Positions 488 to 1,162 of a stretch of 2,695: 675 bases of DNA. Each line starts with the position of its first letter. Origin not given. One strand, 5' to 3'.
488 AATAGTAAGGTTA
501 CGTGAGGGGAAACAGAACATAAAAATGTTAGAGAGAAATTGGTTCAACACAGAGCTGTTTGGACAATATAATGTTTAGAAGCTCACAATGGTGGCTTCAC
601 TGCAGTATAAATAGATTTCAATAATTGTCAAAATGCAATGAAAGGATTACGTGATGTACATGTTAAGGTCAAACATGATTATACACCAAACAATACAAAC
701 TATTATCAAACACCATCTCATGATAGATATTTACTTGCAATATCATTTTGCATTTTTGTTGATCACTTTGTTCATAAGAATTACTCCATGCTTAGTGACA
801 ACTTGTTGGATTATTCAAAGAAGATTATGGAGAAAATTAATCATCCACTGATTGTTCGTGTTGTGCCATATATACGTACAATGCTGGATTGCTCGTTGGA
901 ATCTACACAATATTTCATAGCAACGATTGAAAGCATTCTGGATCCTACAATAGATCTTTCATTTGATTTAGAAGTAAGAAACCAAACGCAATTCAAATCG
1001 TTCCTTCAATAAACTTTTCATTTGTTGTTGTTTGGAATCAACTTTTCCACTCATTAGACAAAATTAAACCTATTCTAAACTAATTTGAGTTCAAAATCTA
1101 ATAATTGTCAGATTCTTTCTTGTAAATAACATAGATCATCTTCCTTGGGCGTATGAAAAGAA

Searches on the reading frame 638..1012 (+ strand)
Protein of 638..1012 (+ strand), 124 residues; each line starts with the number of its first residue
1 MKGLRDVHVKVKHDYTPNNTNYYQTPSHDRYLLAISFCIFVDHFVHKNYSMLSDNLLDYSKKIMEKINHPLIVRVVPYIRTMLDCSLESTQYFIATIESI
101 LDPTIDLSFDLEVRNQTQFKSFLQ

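Call 4: search_protein_families(library=pfam, proteins=[window:638-1012:+], max_evalue=10)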
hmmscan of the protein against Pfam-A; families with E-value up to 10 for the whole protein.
window:638-1012:+ (124 aa): 0 families

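Call 50: search_protein_families(library=pfam, proteins=[window:638-1009:+], max_evalue=10)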
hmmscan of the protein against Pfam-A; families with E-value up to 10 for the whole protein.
seq(124 aa): 0 families
